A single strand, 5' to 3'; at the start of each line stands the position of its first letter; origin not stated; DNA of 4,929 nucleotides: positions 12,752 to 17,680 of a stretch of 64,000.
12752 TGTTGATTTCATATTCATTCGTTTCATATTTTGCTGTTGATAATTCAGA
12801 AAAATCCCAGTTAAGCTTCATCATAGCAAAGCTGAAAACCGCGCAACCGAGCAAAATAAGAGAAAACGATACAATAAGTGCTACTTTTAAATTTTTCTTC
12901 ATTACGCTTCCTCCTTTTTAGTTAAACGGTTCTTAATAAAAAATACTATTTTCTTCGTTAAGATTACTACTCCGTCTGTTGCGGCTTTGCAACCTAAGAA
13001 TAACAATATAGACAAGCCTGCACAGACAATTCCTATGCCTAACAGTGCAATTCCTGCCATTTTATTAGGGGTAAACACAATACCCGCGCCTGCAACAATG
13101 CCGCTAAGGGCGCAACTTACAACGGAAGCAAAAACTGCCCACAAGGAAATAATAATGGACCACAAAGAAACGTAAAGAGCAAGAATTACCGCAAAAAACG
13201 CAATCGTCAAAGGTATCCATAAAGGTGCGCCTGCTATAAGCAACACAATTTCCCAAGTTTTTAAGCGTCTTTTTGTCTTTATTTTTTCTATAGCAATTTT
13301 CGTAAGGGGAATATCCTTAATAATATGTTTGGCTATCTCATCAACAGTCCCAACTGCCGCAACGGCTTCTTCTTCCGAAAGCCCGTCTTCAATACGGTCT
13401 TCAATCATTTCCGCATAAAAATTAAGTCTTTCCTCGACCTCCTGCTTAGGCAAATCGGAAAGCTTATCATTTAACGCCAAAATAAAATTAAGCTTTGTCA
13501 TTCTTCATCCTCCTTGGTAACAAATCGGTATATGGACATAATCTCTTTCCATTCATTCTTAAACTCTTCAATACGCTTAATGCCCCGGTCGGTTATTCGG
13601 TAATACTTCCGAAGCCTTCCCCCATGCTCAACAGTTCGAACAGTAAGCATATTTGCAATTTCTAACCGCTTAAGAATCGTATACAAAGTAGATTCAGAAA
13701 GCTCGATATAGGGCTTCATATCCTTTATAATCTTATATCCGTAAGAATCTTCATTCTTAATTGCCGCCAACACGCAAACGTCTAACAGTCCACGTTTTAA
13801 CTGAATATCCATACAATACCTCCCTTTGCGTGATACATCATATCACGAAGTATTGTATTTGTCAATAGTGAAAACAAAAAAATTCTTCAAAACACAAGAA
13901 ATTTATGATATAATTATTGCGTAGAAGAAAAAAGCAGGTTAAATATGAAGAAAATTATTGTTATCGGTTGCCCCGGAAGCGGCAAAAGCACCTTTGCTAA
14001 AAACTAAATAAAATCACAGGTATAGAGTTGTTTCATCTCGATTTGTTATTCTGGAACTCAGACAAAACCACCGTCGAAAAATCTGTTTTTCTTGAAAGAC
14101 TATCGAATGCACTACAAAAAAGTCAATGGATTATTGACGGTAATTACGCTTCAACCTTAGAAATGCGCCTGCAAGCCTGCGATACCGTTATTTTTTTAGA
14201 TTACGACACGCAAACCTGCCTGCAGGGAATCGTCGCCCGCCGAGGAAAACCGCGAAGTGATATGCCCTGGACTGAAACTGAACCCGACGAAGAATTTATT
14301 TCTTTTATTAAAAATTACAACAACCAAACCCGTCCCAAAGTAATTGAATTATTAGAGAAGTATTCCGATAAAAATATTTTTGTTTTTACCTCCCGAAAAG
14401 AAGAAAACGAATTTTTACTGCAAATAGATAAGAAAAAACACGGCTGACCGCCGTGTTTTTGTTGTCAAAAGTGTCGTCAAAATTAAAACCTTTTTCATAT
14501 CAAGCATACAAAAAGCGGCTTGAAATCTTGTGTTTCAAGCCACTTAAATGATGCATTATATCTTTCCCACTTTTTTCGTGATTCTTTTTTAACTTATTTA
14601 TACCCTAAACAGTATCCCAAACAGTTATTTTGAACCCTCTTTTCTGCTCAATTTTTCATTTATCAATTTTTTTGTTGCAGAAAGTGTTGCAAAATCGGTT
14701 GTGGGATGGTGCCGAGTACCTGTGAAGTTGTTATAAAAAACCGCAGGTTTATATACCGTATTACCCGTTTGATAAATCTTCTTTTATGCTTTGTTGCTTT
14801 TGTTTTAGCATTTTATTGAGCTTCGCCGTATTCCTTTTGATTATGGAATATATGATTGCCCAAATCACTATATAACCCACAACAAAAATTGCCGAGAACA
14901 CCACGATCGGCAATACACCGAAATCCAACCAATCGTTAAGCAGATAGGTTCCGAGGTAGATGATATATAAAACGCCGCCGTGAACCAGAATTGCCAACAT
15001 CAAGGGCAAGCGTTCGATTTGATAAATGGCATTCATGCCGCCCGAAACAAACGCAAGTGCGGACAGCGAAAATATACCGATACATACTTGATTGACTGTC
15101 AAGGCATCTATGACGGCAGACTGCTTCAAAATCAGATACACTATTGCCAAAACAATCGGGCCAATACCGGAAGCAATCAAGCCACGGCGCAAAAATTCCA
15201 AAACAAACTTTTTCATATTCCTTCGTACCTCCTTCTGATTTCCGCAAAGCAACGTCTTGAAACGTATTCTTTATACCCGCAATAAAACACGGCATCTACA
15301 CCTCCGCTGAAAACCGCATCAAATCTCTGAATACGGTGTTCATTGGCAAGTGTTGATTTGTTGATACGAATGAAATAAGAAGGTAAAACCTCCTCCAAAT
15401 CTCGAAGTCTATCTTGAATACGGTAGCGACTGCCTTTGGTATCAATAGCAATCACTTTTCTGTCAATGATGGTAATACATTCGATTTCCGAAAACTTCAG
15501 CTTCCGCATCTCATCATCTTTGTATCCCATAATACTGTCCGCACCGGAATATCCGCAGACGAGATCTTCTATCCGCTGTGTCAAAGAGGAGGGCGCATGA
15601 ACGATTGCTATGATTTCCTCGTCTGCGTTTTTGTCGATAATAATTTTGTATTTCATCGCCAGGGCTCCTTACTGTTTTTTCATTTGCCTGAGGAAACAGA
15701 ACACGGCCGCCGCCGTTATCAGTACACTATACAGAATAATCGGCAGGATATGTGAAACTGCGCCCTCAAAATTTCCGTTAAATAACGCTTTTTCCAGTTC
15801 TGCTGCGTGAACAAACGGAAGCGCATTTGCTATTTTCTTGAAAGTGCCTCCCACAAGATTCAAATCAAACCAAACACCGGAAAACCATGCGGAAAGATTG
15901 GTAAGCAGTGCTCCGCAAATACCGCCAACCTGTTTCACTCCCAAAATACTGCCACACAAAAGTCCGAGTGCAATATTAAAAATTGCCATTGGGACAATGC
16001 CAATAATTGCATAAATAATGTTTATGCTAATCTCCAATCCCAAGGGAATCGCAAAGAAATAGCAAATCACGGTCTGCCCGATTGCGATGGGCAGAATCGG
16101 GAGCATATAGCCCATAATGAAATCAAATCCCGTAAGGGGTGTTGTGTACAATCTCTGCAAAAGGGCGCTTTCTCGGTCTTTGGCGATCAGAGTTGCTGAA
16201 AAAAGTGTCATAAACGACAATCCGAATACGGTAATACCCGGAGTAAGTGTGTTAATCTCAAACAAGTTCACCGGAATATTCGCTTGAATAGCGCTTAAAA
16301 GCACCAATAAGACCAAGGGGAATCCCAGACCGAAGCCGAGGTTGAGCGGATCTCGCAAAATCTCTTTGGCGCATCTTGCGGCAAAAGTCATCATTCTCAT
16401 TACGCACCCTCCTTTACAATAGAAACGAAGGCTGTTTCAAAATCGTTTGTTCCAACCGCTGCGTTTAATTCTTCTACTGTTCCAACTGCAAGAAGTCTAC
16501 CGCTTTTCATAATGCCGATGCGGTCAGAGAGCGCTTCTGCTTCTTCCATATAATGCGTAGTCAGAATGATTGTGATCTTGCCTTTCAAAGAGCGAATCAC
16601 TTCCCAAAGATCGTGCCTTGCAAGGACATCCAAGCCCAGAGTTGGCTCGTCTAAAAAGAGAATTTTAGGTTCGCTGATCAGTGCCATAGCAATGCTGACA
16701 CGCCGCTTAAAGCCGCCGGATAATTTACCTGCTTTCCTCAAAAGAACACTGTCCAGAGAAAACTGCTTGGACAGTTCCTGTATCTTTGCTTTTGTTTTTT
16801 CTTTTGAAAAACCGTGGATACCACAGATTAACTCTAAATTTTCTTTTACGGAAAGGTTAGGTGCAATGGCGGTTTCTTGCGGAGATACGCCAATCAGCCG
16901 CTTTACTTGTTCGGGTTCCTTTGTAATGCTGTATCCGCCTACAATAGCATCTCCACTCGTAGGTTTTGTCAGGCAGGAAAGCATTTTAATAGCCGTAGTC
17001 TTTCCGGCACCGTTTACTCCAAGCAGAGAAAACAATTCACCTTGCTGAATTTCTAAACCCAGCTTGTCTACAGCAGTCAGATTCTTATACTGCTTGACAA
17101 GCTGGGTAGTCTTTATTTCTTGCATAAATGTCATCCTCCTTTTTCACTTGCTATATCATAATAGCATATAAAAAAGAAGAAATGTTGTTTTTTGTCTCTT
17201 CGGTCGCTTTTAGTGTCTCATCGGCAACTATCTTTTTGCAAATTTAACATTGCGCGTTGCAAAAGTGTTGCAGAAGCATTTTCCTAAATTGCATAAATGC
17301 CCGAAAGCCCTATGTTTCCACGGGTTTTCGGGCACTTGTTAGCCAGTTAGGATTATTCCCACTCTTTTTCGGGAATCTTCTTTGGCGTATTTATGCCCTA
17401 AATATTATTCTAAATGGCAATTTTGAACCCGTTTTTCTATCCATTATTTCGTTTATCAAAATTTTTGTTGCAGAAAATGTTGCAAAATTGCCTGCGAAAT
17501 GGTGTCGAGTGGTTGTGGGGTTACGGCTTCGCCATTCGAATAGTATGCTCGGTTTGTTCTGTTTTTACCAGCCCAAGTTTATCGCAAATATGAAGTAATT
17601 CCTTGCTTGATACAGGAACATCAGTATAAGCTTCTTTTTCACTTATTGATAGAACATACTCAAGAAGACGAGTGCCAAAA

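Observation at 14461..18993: Two integrase-less gene cassettes stacked at the guaA 3' end, each bounded by a repeat that carries a fossil guaA terminus plus the guaA terminator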

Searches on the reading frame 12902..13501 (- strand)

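Call 5: search_protein_families(library=pfam, proteins=[window:12902-13501:-], max_evalue=0.01)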
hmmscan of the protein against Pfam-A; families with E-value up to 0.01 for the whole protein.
window:12902-13501:- (199 aa): 1 family
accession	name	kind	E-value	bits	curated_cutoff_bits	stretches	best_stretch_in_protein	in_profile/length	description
PF22564.2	HAAS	-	2.3e-11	44.3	27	1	6-58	2-54/55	HAAS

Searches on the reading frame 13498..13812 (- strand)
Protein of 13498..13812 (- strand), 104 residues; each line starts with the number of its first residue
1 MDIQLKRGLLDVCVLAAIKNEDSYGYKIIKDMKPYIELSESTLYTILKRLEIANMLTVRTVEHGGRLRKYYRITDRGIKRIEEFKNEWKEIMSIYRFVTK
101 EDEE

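Call 5: search_protein_families(library=pfam, proteins=[window:13498-13812:-], max_evalue=0.01)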
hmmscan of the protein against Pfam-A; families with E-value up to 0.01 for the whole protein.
window:13498-13812:- (104 aa): 5 families
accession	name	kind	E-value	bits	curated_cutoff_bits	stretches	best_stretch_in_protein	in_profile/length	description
PF03551.20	PadR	-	2.8e-17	62.9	27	1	14-82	1-74/75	Transcriptional regulator PadR-like family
PF13601.12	HTH_34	-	8.1e-06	26.3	27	1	30-92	18-80/80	Winged helix DNA-binding domain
PF22194.2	F-93_WHD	-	0.00013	22.4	28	1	14-77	2-62/62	F-93, winged-helix domain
PF04458.17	DUF505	-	0.0013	17.7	28.7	1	29-93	354-415/622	Protein of unknown function (DUF505)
PF13463.12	HTH_27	-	0.0023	18.6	22.2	1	10-77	4-68/68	Winged helix DNA-binding domain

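Call 63: find_encoding_contigs(protein=window:13498-13812:-, flank=8000, max_places=10)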
Protein window:13498-13812:- (104 aa): 8 contigs read that carry it; 4 places shown.
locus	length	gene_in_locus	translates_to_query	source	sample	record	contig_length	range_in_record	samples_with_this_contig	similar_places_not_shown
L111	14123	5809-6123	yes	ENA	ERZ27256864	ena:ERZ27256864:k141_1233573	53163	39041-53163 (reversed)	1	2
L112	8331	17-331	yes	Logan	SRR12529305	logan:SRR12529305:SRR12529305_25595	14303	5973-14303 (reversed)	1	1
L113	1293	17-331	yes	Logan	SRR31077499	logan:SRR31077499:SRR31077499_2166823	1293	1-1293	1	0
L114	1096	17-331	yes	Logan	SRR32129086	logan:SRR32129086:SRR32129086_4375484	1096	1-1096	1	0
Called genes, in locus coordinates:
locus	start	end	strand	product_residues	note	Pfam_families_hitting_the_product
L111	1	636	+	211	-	?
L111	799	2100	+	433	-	PF13673:Acetyltransf_10 (faint)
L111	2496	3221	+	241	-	PF00005:ABC_tran, PF13304:AAA_21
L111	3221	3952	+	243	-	PF01061:ABC2_membrane, PF12698:ABC2_membrane_3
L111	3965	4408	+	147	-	PF04397:LytTR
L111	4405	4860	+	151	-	PF11457:DUF3021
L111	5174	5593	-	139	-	-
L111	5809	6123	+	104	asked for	PF13601:HTH_34 (weak), PF03551:PadR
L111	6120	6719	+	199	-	PF22564:HAAS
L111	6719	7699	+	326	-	PF13349:DUF4097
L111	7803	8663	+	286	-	-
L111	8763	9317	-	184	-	PF00440:TetR_N, PF14278:TetR_C_8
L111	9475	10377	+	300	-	PF01545:Cation_efflux, PF16916:ZT_dimer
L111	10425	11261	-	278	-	PF08239:SH3_3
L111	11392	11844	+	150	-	-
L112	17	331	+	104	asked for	PF13601:HTH_34 (weak), PF03551:PadR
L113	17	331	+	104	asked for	PF13601:HTH_34 (weak), PF03551:PadR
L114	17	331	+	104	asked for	PF13601:HTH_34 (weak), PF03551:PadR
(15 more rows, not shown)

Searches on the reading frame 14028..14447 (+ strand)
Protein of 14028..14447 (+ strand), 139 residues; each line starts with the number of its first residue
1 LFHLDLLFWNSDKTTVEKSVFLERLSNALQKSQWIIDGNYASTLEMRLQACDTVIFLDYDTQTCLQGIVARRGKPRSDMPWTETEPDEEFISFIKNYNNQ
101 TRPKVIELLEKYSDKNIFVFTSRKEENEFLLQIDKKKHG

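Call 5: search_protein_families(library=pfam, proteins=[window:14028-14447:+], max_evalue=0.01)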
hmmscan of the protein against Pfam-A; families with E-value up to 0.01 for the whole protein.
window:14028-14447:+ (139 aa): 1 family
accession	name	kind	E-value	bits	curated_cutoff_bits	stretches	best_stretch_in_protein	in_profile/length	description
PF01712.25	dNK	-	0.0016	18.7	27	0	18-72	88-144/203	Deoxynucleoside kinase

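Call 87: search_protein_families(library=ncbifam, proteins=[window:14028-14447:+], max_evalue=0.00001)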
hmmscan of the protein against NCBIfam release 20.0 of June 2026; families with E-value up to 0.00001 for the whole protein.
window:14028-14447:+ (139 aa): 2 families
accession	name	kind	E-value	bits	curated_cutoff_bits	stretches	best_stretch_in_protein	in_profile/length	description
NF005994.0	PRK08118.1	equivalog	4.6e-32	111.4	215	1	2-137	30-171/172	DNA topology modulation protein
NF005576.0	PRK07261.1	equivalog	4.6e-16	59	224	1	2-135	29-169/171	DNA topology modulation protein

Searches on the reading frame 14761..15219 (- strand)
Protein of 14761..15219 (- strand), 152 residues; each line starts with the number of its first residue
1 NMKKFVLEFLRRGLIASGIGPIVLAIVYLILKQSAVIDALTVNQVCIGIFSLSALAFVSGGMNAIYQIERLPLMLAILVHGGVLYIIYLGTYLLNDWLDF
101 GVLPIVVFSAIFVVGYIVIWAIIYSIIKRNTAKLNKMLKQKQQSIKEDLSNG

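Call 5: search_protein_families(library=pfam, proteins=[window:14761-15219:-], max_evalue=0.01)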
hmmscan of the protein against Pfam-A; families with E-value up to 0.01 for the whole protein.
window:14761-15219:- (152 aa): 2 families
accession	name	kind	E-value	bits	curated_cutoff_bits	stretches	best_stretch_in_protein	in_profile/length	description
PF11457.13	DUF3021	-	6.4e-20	72.1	24.7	1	12-138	3-130/130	Protein of unknown function (DUF3021)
PF24195.1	DUF7420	-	0.0023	18.5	27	1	74-143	48-121/124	Family of unknown function (DUF7420)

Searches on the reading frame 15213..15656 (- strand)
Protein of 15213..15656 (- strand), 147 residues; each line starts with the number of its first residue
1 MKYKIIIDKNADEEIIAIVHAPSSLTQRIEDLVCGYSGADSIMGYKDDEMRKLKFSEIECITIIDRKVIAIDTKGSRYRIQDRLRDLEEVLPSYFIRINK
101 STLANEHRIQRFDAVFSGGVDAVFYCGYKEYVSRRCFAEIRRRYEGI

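Call 5: search_protein_families(library=pfam, proteins=[window:15213-15656:-], max_evalue=0.01)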
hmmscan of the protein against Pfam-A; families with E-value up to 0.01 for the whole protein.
window:15213-15656:- (147 aa): 1 family
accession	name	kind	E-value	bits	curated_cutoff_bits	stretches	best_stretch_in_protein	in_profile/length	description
PF04397.21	LytTR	-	2e-16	60.4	22.6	1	49-143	2-96/98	LytTr DNA-binding domain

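Call 66: find_encoding_contigs(protein=window:15213-15656:-, flank=6000, max_places=10)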
Protein window:15213-15656:- (147 aa): 5 contigs read that carry it; 3 places shown.
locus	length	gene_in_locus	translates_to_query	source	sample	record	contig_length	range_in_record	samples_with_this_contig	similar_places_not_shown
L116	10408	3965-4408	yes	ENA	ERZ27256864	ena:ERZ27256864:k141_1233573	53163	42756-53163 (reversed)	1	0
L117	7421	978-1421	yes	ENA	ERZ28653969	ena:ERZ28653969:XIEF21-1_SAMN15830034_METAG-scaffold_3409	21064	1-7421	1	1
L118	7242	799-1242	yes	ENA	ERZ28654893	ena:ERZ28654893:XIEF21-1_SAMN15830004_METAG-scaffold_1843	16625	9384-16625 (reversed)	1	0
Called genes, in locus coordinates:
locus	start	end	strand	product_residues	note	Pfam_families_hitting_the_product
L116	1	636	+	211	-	?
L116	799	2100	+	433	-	PF13673:Acetyltransf_10 (faint)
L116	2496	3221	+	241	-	PF00005:ABC_tran, PF13304:AAA_21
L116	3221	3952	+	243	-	PF01061:ABC2_membrane, PF12698:ABC2_membrane_3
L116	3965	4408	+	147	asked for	PF04397:LytTR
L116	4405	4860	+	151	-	PF11457:DUF3021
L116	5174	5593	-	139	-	-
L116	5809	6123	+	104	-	PF13601:HTH_34 (weak), PF03551:PadR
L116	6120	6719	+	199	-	PF22564:HAAS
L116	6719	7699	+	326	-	PF13349:DUF4097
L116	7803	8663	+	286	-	-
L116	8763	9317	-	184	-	PF00440:TetR_N, PF14278:TetR_C_8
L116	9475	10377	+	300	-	PF01545:Cation_efflux, PF16916:ZT_dimer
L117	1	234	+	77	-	?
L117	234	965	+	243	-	PF01061:ABC2_membrane, PF12698:ABC2_membrane_3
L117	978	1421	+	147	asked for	PF04397:LytTR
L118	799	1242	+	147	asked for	PF04397:LytTR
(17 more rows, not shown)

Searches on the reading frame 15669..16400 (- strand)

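Call 5: search_protein_families(library=pfam, proteins=[window:15669-16400:-], max_evalue=0.01)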
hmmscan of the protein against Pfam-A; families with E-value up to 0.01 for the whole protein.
window:15669-16400:- (243 aa): 2 families
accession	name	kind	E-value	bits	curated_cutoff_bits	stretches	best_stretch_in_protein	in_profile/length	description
PF01061.29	ABC2_membrane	-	2e-16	60.6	26.9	1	5-201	5-204/211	ABC-2 type transporter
PF12698.13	ABC2_membrane_3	-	6.1e-12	45.7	31.6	1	51-233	163-346/347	ABC-2 family transporter protein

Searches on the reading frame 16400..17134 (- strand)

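Call 5: search_protein_families(library=pfam, proteins=[window:16400-17134:-], max_evalue=0.01)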
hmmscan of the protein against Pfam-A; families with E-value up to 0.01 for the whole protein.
window:16400-17134:- (244 aa): 3 families
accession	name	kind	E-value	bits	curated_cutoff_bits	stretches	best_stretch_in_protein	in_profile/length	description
PF00005.33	ABC_tran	-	2.5e-30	106.3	25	1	23-165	2-136/137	ABC transporter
PF13304.12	AAA_21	-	2.4e-11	44.7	27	1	125-194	225-298/304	AAA domain, putative AbiEii toxin, Type IV TA system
PF02463.25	SMC_N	-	0.0012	18.8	40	0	118-210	123-213/220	RecF/RecN/SMC N terminal domain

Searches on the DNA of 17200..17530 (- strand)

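Call 40: search_dna_similar(query=window:17200-17530:-, collection=plasmids, mode=distant, max_evalue=0.001)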
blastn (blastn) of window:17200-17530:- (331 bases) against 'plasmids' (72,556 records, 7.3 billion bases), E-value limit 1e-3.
No match.

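Call 41: search_dna_similar(query=window:17200-17530:-, collection=phages, mode=distant, max_evalue=0.001)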
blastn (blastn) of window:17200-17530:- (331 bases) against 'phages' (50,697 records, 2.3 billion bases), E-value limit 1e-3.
No match.
